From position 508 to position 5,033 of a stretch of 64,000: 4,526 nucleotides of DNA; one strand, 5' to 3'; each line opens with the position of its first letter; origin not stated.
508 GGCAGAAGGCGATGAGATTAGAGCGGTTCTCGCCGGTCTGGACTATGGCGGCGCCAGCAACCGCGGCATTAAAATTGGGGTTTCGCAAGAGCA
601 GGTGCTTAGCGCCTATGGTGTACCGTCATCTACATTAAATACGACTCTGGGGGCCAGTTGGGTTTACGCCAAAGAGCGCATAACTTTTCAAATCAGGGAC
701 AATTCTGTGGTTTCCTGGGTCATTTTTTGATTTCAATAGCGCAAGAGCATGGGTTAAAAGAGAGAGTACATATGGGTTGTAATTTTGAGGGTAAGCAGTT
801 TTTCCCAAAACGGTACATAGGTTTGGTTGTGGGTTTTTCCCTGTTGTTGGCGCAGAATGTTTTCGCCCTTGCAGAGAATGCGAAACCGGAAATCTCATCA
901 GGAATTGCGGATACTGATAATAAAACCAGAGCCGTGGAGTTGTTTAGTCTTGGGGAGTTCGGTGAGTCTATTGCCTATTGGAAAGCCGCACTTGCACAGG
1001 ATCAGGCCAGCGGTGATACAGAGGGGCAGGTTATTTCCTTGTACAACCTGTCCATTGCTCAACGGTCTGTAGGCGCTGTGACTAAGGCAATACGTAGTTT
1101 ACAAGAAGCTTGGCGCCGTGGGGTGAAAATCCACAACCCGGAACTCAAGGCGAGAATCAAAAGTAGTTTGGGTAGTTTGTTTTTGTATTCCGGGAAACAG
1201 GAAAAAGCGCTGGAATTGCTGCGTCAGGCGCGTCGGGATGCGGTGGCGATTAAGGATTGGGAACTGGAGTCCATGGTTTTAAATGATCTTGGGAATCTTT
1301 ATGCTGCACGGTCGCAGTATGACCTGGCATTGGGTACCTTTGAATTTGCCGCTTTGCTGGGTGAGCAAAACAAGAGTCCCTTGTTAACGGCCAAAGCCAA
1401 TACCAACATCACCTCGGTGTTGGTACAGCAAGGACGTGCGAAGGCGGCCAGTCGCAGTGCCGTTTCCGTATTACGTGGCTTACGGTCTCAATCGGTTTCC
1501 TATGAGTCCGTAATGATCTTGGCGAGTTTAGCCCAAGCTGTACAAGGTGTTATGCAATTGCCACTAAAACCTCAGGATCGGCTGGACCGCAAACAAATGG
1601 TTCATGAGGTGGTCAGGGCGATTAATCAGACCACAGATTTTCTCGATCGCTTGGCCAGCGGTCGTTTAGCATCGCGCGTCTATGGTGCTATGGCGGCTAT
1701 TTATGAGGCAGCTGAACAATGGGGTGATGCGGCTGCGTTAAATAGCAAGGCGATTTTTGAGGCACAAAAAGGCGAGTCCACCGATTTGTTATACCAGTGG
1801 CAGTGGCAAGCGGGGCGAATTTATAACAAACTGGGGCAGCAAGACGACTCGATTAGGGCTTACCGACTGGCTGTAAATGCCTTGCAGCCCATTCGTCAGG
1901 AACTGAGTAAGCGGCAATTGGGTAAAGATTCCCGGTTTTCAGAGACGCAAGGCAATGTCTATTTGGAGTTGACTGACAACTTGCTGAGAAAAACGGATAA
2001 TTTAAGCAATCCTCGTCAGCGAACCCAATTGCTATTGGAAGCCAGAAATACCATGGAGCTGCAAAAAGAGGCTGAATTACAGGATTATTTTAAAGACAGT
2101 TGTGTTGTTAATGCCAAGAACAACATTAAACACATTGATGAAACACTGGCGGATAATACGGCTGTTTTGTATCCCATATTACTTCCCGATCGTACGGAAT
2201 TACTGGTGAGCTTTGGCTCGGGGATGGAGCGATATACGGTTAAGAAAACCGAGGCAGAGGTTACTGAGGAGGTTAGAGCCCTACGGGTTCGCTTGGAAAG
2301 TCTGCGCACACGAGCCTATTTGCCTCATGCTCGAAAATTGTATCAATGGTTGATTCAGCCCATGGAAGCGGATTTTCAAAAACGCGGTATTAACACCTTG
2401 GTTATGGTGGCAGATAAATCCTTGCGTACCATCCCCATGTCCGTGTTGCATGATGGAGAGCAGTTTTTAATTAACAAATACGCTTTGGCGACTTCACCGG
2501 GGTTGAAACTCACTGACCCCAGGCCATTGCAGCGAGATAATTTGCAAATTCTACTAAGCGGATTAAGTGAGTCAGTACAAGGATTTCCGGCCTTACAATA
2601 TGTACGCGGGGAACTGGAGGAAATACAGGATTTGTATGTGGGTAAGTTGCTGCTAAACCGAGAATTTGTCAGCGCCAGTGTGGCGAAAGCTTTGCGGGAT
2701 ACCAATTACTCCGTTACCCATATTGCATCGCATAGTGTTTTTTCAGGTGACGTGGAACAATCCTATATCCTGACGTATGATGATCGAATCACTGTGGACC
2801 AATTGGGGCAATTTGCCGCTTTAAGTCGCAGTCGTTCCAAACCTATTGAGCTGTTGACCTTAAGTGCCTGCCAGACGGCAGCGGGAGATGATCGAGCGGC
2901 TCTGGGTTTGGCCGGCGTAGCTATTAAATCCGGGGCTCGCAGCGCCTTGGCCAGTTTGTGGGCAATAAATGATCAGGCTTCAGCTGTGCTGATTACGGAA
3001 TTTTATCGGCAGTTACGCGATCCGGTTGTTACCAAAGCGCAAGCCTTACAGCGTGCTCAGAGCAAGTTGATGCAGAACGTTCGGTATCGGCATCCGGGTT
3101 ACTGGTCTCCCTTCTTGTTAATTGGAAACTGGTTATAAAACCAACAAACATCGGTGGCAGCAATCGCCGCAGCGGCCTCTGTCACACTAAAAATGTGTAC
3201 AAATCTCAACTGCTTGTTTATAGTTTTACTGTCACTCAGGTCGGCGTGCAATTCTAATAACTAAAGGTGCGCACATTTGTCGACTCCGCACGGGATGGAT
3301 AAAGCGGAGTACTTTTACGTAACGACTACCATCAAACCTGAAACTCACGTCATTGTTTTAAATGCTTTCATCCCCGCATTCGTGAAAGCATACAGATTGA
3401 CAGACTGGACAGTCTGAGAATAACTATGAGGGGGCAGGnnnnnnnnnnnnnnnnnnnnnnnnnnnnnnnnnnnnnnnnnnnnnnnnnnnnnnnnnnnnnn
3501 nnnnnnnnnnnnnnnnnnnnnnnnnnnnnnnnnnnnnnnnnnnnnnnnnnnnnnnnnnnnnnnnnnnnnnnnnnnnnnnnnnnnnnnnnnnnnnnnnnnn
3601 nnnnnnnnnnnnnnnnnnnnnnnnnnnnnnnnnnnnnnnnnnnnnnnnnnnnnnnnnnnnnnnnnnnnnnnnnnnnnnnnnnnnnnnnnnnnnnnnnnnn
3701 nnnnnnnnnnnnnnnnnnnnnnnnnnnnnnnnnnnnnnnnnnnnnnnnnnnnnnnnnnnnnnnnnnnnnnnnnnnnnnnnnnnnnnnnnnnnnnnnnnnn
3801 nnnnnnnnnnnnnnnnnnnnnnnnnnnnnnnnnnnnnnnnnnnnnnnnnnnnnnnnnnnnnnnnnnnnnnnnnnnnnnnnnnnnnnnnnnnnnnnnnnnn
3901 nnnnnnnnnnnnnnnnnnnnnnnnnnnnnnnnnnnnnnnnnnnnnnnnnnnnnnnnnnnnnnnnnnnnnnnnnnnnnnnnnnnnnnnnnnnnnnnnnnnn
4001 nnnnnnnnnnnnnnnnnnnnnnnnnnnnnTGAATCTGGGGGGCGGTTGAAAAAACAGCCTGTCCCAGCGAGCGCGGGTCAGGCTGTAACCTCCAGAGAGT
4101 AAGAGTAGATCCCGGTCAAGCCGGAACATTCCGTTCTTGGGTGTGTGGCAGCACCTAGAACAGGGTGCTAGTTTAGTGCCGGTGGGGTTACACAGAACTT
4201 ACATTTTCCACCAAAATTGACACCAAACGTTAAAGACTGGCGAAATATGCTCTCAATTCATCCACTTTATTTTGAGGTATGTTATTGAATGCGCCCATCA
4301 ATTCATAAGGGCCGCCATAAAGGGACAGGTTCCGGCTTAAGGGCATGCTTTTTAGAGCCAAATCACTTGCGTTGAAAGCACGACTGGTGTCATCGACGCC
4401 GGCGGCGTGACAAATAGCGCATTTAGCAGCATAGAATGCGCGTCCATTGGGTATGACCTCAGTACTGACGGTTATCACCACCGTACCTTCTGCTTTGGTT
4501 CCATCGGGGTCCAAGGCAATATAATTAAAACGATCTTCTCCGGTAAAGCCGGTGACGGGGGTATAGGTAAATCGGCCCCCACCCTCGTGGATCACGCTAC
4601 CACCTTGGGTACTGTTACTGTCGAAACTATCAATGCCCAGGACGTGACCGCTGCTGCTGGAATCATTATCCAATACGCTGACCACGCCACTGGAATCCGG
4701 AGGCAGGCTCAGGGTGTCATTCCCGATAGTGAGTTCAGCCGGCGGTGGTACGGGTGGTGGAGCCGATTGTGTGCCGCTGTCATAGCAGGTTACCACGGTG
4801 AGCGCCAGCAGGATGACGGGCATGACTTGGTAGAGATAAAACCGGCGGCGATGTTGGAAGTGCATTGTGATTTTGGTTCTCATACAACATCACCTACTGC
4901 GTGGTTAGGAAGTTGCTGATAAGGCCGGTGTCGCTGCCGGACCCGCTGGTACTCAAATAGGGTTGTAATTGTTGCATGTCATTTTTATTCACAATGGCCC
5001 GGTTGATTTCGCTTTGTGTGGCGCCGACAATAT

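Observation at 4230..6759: Divergently transcribed operon: six-domain class I cytochrome c with a PKD domain plus a cadherin-like/cytochrome c lipoprotein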

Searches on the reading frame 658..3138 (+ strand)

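Call 3: search_protein_families(library=pfam, proteins=[window:658-3138:+], max_evalue=0.01)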
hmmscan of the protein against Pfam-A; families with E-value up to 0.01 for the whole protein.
window:658-3138:+ (826 aa): 6 families
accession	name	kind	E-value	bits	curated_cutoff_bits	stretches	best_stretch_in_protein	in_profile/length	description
PF12770.12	CHAT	-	2.4e-53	181.9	24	1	557-824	3-289/289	CHAT domain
PF13424.12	TPR_12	-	4e-13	49.8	30.1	3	95-151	13-71/77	Tetratricopeptide repeat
PF00515.34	TPR_1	-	2.2e-07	30.8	27.8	0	207-229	3-25/34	Tetratricopeptide repeat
PF07719.23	TPR_2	-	6.2e-06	26.4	27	0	90-115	6-31/34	Tetratricopeptide repeat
PF13414.12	TPR_11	-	8.8e-05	22.6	26.8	0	95-117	4-26/42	TPR repeat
PF13181.12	TPR_8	-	0.0013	19.2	25.7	0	384-407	6-29/34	Tetratricopeptide repeat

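Call 4: search_protein_families(library=ncbifam, proteins=[window:658-3138:+], max_evalue=0.01)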
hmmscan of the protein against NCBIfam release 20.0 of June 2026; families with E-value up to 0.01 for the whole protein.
window:658-3138:+ (826 aa): 4 families
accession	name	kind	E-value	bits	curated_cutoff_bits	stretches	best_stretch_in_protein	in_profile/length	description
NF053520.1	HK_Porph_FimS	equivalog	7.7e-08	31.1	600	1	102-234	181-313/618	sensor histidine kinase FimS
NF041717.1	HaaA_phane_TPR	equivalog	2.7e-07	29.1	1125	1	108-251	735-878/882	cyclophane-containing RiPP biosynthesis TPR protein HaaT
NF053779.1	BT3442_fam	equivalog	0.0022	16.8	940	1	182-253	199-269/563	BT3442 family protein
NF047507.1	TPR_BatC_Lepto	exception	0.0033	16.9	175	0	128-189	61-120/214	TPR repeat-containing protein BatC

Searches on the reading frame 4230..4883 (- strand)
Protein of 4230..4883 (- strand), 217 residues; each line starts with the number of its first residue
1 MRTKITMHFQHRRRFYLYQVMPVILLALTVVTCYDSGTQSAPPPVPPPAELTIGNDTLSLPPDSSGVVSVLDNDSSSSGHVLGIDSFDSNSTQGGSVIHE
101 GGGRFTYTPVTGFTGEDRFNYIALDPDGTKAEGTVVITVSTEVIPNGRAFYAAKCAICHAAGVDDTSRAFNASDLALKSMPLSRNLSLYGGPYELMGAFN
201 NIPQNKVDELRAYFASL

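Call 3: search_protein_families(library=pfam, proteins=[window:4230-4883:-], max_evalue=0.01)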
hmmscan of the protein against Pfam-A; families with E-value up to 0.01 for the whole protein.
window:4230-4883:- (217 aa): 4 families
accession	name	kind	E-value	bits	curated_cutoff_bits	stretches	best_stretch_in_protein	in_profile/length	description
PF17963.7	Big_9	-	5.6e-13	50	23.6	1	53-138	6-89/89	Bacterial Ig domain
PF17892.7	Cadherin_5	-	1.7e-08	34.6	26.5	1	63-139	19-97/98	Cadherin-like domain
PF17803.7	Cadherin_4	-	4.3e-05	24.4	25.1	1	52-107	15-71/71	Bacterial cadherin-like domain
PF13442.11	Cytochrome_CBB3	-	0.0031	18.2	27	1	145-168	4-25/68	Cytochrome C oxidase, cbb3-type, subunit III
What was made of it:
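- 4230..4883 (-): Gene B: lipoprotein monohaem cytochrome with an Ig-like domain (217 aa). Pfam from call 3.
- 4467..4727 (-): B residues 53-139: Big_9 / cadherin-like Ig domain. PF17963 E 5.6e-13 and PF17892 E 1.7e-8 (call 3).
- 4233..4451 (-): B residues 145-217: monohaem cytochrome c domain (CAICH 155-159; conserved LMG Met196). PF13442 is sub-threshold at 18.2 bits (call 3).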

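Call 4: search_protein_families(library=ncbifam, proteins=[window:4230-4883:-], max_evalue=0.01)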
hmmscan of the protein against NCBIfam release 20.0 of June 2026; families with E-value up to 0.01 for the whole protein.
window:4230-4883:- (217 aa): 3 families
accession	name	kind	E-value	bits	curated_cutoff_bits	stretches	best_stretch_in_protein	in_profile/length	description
NF012211.1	tand_rpt_95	domain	1.8e-11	43.8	90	1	67-140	9-85/98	tandem-95 repeat protein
TIGR03045.1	PS_II_C550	equivalog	0.00098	18.8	177.75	1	133-171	41-78/159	photosystem II cytochrome c-550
NF045619.1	adhes_GNV_Cterm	subfamily_domain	0.0022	17.3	180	1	97-139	412-457/458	BapA/Bap/LapF family large adhesin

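Call 24: find_homologous_proteins(query=window:4230-4883:-, max_evalue=0.001)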
Query window:4230-4883:- (217 aa): 8 proteins with E <= 0.001 among 338 candidates.
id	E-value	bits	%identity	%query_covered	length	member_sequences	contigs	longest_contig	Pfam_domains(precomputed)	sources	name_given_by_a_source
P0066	1.2e-141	487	100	100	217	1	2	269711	PF17963.8,PF17892.8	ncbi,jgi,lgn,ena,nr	ncbi:MAG: Ig-like domain-containing protein [Gammaproteobacteria bacterium]|nr:Ig-like domain-contai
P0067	4.4e-60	221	52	90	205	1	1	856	PF17963.8,PF17892.8,PF17803.8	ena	-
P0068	3.1e-59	218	50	91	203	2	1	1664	PF17963.8,PF17892.8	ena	-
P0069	1.1e-58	216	54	88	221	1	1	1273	PF17963.8,PF17892.8,PF13442.12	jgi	jgi:hypothetical protein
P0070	1.0e-57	213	54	85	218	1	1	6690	PF17963.8,PF17892.8,PF17803.8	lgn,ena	-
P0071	4.7e-57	211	53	85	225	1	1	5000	PF17963.8,PF17892.8,PF17803.8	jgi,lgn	-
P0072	3.2e-6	45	38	35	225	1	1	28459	PF17963.8,PF17892.8,PF17803.8,PF19076.7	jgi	jgi:hypothetical protein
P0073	4.6e-4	38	46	32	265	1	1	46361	PF17963.8,PF17892.8,PF17803.8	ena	-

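Call 26: search_solved_structures(query=window:4230-4883:-, max_evalue=1, show_alignments=2)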
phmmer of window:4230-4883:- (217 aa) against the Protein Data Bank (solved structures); distinct sequences matched with E-value up to 1: 14.
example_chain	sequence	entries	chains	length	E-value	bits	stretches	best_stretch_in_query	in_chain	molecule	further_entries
7y5e_VL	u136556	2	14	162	0.013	18.2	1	130-179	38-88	Cytochrome c550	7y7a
1f1c_A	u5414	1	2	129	0.039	16.7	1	131-178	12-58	CYTOCHROME C549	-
8wql_VD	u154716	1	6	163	0.044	16.6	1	131-178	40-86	Photosystem II extrinsic protein V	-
6f0k_E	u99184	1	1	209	0.055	16.2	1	111-164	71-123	Quinol:cytochrome c oxidoreductase monoheme cytochrome subunit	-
8fwc_J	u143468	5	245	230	0.21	14.3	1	84-132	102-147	Collar sheath protein, gp13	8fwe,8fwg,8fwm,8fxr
8wb4_V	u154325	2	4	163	0.41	13.4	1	121-173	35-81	Photosystem II cytochrome c550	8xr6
9rkt_A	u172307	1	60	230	0.45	13.3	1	101-121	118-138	Structural protein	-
2zon_G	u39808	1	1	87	0.66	12.7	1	142-167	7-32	cytochrome c551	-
9krr_A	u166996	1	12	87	0.77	12.5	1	144-177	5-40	Cytochrome c6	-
4coi_A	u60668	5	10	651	0.87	12.3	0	114-168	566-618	ANAEROBIC RIBONUCLEOSIDE-TRIPHOSPHATE REDUCTASE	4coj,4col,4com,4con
7vd5_V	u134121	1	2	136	0.9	12.3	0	134-177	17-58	Cytochrome c-550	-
6j3y_V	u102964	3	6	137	0.9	12.3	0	134-177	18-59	Cytochrome c-550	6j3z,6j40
4u3e_A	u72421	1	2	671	0.92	12.2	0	114-168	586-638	Ribonucleoside triphosphate reductase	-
8qk0_A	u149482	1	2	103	0.93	12.2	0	137-169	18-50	Lipoprotein cytochrome c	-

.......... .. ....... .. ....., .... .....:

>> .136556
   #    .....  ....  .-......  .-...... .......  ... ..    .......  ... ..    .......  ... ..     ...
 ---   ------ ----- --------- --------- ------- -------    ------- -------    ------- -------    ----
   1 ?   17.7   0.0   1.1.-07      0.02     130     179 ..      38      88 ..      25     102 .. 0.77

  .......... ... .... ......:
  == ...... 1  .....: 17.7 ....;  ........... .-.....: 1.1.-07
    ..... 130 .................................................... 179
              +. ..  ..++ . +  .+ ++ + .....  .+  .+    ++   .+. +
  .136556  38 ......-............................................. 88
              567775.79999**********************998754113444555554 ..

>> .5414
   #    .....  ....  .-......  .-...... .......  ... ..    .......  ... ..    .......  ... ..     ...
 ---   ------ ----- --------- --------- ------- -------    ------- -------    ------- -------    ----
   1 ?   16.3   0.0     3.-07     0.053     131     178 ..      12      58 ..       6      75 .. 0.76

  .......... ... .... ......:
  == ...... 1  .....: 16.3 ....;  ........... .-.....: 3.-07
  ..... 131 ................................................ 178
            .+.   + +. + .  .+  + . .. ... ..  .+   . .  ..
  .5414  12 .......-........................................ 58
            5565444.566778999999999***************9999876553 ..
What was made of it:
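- On Class I cytochrome c, C-terminal domain of B: PDB hits are weak (PsbV E 0.013, call 26).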

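Call 42: predict_structure(alignment_id=A3)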
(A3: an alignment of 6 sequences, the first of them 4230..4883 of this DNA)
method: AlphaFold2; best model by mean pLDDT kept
length: 217 residues; sequences in the alignment: 6
mean_pLDDT: 60.9   pTM: 0.46
mean pLDDT of the five models: 60.9, 59.7, 58.6, 58.2, 57.1
residues with pLDDT >= 90: 37; 70-90: 54; 50-70: 20; < 50: 106
segments of 3 or more residues with pLDDT < 50: 1-12, 26-47, 144-202, 208-217
pLDDT, mean of each block of 10 residues (from residue 1): 43 51 49 40 49 79 83 77 93 95 91 90 90 87 49 38 38 34 34 35 49 38
secondary structure, 60 per line:
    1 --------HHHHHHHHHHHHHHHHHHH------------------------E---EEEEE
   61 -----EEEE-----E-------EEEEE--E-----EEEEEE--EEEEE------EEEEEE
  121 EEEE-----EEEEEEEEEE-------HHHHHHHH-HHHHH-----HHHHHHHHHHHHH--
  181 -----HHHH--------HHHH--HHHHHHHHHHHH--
elements in order: H9-27 E56-60 E66-69 E83-87 E96-101 E104-108 E115-124 E130-139 H147-154 H156-160 H166-178 H186-189 H198-201 H204-215
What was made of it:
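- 4467..4727 (-): AF2 pLDDT 77-95 over this stretch (call 42).
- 4233..4451 (-): AF2 gives a helical fold but low confidence (call 42).
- On Big_9 / cadherin-like Ig domain (PF17963, PF17892), B: Modelled confidently as a beta-sandwich (call 42).
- On Class I cytochrome c, C-terminal domain of B: The AF2 model is helical with pLDDT 34-49 (call 42).
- B's cytochrome domain is sub-threshold in Pfam and was modelled with low confidence (calls 3, 42).
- Tried and rejected: AF2 model of B: only the Ig domain is confident, and the cytochrome domain has pLDDT below 50 (call 42).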
